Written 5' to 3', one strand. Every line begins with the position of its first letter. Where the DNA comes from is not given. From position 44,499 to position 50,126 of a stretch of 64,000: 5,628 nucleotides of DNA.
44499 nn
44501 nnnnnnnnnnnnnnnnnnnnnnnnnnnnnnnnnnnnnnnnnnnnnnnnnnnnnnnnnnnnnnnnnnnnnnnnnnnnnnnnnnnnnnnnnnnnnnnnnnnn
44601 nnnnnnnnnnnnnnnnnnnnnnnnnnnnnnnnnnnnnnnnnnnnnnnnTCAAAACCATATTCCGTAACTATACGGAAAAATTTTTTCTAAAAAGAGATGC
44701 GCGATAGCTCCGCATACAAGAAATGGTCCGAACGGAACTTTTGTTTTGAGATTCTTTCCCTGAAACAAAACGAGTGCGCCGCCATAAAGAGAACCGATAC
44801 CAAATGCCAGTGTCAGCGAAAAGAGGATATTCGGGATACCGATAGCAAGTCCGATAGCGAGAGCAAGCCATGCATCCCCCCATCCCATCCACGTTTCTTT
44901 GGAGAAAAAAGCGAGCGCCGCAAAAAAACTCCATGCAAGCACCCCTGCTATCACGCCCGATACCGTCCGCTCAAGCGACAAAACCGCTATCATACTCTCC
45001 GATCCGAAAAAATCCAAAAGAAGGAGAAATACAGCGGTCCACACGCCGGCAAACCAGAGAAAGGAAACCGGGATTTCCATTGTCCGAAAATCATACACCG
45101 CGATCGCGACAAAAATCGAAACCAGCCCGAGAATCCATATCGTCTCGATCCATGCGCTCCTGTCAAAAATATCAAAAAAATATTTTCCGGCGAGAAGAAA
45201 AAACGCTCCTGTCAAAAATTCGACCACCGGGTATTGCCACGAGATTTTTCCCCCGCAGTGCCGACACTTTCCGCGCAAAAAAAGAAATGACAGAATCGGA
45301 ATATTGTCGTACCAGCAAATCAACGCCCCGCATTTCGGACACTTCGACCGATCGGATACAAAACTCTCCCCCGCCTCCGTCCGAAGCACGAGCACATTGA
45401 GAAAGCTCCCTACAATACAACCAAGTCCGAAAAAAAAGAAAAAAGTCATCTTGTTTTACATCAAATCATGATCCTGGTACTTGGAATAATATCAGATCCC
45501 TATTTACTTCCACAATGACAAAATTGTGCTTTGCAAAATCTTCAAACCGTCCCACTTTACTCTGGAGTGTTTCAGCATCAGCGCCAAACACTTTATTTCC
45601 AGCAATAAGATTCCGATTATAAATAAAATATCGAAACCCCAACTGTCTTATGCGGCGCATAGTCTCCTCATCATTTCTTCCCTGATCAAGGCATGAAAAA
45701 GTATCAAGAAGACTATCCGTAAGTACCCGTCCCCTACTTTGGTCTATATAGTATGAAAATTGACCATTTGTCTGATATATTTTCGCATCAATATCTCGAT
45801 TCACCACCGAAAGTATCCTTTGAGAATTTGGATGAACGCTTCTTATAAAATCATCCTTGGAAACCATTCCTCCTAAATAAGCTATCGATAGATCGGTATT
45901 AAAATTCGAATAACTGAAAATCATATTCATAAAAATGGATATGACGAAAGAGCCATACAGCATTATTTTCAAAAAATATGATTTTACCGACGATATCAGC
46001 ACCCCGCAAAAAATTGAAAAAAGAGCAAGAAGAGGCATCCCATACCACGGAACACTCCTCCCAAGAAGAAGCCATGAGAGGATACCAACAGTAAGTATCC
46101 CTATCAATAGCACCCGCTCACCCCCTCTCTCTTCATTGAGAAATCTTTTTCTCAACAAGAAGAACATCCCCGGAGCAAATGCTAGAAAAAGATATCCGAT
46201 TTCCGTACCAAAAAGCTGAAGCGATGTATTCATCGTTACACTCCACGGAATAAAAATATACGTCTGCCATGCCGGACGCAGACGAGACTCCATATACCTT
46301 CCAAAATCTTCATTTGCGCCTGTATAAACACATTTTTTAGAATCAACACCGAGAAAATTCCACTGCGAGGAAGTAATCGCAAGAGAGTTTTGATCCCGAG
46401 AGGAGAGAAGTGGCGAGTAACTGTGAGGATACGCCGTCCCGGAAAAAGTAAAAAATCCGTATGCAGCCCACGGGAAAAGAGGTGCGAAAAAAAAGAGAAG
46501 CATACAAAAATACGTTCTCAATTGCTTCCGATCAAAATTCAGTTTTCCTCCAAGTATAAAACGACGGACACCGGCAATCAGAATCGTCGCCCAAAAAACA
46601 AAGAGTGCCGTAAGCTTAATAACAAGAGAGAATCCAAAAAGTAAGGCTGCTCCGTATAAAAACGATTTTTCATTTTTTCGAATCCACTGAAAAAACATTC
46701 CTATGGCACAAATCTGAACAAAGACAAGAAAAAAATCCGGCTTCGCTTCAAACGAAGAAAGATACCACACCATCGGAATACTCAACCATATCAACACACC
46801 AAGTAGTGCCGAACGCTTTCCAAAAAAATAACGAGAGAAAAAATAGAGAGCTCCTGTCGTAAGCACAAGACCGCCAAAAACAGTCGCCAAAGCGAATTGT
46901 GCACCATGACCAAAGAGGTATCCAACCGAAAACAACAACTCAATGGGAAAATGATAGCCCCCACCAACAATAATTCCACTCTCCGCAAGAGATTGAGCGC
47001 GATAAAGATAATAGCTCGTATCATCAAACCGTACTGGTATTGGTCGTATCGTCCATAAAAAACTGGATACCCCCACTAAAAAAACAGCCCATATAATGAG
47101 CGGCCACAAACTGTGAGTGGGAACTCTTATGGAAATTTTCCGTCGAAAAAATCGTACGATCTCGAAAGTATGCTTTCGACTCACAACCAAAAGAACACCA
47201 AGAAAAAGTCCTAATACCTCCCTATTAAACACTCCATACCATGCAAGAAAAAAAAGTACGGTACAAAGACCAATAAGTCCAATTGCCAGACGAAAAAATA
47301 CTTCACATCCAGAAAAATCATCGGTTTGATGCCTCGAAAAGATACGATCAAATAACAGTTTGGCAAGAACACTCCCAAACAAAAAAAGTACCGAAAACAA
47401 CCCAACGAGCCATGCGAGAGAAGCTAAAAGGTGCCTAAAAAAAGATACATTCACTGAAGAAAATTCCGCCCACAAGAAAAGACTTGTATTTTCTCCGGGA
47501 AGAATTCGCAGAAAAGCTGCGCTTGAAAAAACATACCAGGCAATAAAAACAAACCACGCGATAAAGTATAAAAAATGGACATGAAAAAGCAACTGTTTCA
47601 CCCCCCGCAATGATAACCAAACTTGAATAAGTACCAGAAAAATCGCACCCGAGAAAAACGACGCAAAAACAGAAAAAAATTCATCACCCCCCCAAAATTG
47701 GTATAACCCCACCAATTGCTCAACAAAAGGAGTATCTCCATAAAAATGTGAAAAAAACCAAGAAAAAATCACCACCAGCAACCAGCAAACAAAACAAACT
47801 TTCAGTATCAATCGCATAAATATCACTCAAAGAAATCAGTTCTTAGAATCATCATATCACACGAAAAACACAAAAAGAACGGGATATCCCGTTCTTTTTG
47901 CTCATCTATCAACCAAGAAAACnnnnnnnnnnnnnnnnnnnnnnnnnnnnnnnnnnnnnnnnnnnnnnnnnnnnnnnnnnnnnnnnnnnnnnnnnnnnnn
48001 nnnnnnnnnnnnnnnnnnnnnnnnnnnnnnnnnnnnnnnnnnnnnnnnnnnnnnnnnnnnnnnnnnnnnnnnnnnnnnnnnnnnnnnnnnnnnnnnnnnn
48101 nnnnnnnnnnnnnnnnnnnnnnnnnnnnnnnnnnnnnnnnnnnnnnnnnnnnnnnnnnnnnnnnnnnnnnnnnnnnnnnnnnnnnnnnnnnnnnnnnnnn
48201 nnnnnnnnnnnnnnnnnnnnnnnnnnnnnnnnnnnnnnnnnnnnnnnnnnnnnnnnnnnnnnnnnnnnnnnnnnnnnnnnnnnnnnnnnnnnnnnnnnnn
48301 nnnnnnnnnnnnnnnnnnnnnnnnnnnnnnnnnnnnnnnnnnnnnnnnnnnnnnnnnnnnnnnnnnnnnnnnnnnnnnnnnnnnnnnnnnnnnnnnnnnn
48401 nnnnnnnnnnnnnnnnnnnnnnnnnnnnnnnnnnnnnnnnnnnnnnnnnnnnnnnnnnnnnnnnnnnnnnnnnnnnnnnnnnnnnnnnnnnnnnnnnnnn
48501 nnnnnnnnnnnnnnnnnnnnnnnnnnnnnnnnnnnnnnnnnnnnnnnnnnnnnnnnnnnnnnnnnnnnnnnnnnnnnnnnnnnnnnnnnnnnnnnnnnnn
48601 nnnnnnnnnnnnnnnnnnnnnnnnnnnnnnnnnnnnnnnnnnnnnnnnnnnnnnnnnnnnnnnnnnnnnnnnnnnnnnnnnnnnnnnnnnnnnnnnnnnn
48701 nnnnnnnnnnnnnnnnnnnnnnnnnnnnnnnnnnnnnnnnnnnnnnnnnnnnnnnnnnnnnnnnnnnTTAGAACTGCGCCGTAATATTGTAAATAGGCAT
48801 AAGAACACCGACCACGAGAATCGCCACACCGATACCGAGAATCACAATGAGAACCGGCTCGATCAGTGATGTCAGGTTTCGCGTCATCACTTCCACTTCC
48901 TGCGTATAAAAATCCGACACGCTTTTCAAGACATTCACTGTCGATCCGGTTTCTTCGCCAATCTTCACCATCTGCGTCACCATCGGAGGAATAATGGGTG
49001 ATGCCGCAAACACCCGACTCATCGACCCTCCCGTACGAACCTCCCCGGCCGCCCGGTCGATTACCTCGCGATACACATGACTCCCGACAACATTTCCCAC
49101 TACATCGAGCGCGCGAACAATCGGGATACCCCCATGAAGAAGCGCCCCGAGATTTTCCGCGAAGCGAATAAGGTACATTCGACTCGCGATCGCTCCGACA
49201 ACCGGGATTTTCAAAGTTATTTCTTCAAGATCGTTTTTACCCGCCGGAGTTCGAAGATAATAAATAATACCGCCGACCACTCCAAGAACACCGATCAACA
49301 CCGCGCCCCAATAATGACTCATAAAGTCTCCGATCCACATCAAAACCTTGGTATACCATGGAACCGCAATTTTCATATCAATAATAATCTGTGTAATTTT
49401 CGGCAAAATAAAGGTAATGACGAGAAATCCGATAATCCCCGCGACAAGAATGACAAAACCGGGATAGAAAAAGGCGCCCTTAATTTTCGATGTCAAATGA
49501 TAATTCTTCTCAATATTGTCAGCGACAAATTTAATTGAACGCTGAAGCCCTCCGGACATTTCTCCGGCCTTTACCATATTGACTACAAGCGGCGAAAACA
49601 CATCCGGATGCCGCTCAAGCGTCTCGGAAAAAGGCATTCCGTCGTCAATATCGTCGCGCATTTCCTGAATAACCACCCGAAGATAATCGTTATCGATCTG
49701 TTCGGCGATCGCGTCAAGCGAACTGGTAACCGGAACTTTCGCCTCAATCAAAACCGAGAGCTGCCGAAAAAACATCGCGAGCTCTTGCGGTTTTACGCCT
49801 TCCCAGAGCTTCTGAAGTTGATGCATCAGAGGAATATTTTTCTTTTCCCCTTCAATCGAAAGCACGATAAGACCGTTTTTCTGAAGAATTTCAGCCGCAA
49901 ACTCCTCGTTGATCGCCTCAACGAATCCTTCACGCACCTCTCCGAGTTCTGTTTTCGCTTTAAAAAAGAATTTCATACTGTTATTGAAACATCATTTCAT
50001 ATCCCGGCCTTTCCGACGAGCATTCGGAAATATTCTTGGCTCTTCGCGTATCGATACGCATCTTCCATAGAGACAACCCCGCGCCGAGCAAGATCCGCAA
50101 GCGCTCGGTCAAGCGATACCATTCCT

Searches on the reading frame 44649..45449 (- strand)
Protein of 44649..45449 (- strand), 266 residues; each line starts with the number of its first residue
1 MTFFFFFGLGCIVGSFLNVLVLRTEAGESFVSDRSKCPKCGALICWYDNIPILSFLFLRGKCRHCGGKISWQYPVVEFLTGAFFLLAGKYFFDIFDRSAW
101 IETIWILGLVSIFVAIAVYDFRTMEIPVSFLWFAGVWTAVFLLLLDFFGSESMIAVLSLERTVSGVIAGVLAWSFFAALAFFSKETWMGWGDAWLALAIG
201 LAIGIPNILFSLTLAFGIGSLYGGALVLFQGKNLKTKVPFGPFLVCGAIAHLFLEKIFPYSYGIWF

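Call 8: search_protein_families(library=pfam, proteins=[window:44649-45449:-], max_evalue=0.01)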
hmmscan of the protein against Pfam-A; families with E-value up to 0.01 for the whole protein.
window:44649-45449:- (266 aa): 2 families
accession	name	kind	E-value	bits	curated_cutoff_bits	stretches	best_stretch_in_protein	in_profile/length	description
PF06750.18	A24_N_bact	-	5.3e-32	110.2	23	1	9-87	2-80/84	Bacterial Peptidase A24 N-terminal domain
PF01478.23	Peptidase_A24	-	1.7e-09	38.5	26.5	1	109-223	3-103/104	Type IV leader peptidase family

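Call 31: find_encoding_contigs(protein=window:44649-45449:-, flank=6000, max_places=10)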
Protein window:44649-45449:- (266 aa): no gene with exactly this product is on record in the collection.

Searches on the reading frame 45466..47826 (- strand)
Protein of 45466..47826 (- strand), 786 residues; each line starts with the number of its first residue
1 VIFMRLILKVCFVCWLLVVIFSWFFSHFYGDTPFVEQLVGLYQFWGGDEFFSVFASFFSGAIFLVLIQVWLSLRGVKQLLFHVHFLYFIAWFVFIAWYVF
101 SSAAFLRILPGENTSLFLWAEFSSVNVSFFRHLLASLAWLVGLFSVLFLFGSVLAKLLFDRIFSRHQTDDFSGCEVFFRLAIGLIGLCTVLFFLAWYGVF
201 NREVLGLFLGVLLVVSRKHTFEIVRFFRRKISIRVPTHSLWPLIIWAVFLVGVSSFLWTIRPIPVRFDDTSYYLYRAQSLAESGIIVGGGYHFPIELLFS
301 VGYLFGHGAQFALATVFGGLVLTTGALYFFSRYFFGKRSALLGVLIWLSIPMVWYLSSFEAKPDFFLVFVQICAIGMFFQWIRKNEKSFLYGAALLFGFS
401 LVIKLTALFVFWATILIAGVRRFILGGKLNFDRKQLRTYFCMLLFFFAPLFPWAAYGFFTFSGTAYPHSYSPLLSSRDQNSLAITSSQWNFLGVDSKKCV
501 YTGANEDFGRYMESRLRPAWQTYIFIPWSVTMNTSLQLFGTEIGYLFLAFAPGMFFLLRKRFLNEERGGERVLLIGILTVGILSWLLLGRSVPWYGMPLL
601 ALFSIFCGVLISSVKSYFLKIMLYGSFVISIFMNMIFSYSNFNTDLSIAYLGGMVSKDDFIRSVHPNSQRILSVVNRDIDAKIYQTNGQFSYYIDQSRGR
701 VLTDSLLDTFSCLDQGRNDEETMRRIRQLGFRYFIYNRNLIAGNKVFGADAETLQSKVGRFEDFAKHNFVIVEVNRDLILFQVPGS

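Call 8: search_protein_families(library=pfam, proteins=[window:45466-47826:-], max_evalue=0.01)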
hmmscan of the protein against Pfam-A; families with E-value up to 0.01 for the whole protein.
window:45466-47826:- (786 aa): 1 family
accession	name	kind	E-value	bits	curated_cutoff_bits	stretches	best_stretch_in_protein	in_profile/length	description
PF13231.12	PMT_2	-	6.6e-07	30.1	26.1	1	320-426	32-131/160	Dolichyl-phosphate-mannose-protein mannosyltransferase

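Call 41: find_homologous_proteins(query=window:45466-47826:-, max_evalue=1e-10)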
Query window:45466-47826:- (786 aa): 1 proteins with E <= 1e-10 among 8000 candidates.
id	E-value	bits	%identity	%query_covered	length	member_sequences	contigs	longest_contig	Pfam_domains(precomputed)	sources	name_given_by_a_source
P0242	0.0e+0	1754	100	100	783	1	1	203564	PF13231.13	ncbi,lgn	-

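Call 42: find_encoding_contigs(protein=P0242, flank=6000, max_places=10)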
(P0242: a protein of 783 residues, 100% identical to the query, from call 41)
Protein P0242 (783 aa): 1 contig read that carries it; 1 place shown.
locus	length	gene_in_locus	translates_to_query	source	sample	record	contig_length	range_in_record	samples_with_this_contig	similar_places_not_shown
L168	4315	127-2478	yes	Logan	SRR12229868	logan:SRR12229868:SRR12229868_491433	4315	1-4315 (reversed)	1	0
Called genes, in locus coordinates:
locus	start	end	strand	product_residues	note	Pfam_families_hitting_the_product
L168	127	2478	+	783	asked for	PF13231:PMT_2 (weak)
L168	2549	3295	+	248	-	PF06750:A24_N_bact, PF01478:Peptidase_A24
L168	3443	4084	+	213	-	PF20803:PaaX_M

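Call 45: search_solved_structures(query=window:45466-47826:-, max_evalue=1)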
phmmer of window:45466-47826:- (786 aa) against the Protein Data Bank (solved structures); distinct sequences matched with E-value up to 1: 0.

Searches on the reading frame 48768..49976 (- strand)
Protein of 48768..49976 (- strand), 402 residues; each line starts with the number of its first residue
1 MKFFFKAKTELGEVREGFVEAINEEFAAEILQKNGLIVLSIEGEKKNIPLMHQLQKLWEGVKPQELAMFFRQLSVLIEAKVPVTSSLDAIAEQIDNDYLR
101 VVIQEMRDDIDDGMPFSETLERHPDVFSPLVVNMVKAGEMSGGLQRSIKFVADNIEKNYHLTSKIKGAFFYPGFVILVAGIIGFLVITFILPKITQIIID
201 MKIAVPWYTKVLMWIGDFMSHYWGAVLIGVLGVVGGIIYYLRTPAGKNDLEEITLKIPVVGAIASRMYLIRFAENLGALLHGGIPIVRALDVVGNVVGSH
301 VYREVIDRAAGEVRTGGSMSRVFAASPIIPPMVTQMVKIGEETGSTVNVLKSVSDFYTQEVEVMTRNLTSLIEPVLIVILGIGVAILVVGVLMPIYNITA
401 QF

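Call 8: search_protein_families(library=pfam, proteins=[window:48768-49976:-], max_evalue=0.01)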
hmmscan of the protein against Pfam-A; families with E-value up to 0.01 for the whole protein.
window:48768-49976:- (402 aa): 1 family
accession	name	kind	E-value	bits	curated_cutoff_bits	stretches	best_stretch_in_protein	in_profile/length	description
PF00482.28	T2SSF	-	2.2e-59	199.3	25.2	2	69-192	1-125/125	Type II secretion system (T2SS), protein F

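Call 28: find_homologous_proteins(query=window:48768-49976:-, max_evalue=1e-30)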
Query window:48768-49976:- (402 aa): 1741 proteins with E <= 1e-30 among 8000 candidates; the best 120 are listed.
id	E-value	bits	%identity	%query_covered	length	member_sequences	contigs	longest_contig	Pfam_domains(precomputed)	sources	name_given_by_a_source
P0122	1.1e-256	869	100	100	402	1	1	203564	PF00482.29,PF28597.1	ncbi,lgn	-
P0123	1.1e-238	810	91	100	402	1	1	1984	PF00482.29,PF28597.1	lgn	-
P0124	6.6e-186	636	72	100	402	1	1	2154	PF00482.29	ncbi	-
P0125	9.1e-186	636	72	100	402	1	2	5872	PF00482.29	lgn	-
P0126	2.7e-185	634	71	100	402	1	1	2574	PF00482.29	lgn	-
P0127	3.9e-185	633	72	100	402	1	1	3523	PF00482.29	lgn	-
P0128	9.3e-185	632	72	100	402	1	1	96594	PF00482.29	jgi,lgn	jgi:type IV pilus assembly protein PilC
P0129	1.3e-184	632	72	100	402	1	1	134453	PF00482.29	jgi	jgi:type IV pilus assembly protein PilC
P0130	8.4e-184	629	71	100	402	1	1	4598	PF00482.29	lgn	-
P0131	1.4e-183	628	72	100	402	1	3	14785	PF00482.29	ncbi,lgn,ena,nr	ncbi:MAG: type II secretion system F family protein [Candidatus Moranbacteria bacterium]|nr:type II 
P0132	1.5e-183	628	72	100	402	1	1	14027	PF00482.29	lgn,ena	-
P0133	1.6e-183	628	71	100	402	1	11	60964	PF00482.29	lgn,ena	-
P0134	2.8e-183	627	72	100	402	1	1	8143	PF00482.29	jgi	jgi:type II secretory pathway component PulF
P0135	2.8e-183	627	71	100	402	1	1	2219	PF00482.29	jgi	jgi:type II secretory pathway component PulF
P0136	4.4e-183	627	71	100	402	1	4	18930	PF00482.29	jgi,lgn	jgi:type IV pilus assembly protein PilC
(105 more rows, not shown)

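Call 29: find_encoding_contigs(protein=P0122, flank=6000, max_places=10)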
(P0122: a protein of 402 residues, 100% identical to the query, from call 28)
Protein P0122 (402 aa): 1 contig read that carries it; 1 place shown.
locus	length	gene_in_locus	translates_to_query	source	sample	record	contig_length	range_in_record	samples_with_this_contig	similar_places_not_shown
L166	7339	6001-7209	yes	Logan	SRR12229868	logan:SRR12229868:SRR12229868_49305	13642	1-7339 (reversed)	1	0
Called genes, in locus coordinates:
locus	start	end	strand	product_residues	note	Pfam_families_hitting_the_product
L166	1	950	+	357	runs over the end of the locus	PF11104:PilM_2, PF14450:FtsA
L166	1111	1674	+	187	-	-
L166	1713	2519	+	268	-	PF04350:PilO (faint)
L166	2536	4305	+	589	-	PF05157:MshEN, PF00437:T2SSE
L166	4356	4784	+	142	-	PF00072:Response_reg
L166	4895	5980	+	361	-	PF00437:T2SSE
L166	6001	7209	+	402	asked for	PF28597:T2SSF_N (weak), PF00482:T2SSF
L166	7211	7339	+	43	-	?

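Call 30: find_encoding_contigs(protein=P0123, flank=6000, max_places=10)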
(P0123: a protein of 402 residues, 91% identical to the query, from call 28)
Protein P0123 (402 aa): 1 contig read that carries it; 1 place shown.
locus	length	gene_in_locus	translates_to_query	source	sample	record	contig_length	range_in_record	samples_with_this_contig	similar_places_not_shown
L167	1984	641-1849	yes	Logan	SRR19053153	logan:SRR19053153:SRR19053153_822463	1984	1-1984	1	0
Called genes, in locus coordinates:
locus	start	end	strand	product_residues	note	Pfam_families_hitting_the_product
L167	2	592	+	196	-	?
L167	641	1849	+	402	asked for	PF28597:T2SSF_N (faint), PF00482:T2SSF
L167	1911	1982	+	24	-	?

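Call 58: find_encoding_contigs(protein=P0129, flank=5000, max_places=3)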
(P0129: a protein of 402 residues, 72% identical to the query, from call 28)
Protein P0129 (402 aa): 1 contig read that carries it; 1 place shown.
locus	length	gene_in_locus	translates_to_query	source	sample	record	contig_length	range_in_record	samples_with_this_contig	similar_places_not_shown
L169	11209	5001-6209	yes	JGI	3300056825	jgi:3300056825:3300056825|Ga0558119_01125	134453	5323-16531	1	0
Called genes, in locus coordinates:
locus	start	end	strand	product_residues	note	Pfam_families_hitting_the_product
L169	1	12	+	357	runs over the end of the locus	PF11104:PilM_2, PF06723:MreB_Mbl (faint), PF14450:FtsA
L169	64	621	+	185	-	-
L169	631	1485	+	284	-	-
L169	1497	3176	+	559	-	PF05157:MshEN, PF00437:T2SSE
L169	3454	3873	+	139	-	PF00072:Response_reg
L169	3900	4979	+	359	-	PF00437:T2SSE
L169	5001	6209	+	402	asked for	PF00482:T2SSF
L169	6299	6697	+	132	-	PF07963:N_methyl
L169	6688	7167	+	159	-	PF07963:N_methyl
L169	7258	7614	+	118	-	-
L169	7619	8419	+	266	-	PF06750:A24_N_bact, PF01478:Peptidase_A24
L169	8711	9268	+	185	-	PF20803:PaaX_M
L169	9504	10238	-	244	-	PF07589:PEP_exosort_dom (weak)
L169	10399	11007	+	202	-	PF07963:N_methyl (weak)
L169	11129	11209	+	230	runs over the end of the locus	-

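Call 59: find_encoding_contigs(protein=P0128, flank=5000, max_places=3)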
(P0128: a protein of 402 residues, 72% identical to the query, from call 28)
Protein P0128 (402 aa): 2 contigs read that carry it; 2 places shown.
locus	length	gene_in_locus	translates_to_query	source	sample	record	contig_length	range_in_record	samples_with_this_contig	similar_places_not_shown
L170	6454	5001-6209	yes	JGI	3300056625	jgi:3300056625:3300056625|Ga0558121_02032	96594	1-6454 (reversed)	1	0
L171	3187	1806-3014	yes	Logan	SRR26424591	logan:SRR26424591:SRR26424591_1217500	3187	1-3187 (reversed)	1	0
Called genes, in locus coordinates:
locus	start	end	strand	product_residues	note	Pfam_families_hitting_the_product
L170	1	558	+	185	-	-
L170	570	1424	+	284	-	-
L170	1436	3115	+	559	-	PF05157:MshEN, PF00437:T2SSE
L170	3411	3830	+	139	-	PF00072:Response_reg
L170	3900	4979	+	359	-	PF00437:T2SSE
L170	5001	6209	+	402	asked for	PF00482:T2SSF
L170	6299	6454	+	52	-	?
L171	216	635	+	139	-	PF00072:Response_reg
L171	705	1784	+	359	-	PF00437:T2SSE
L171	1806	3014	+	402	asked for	PF00482:T2SSF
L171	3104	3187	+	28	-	?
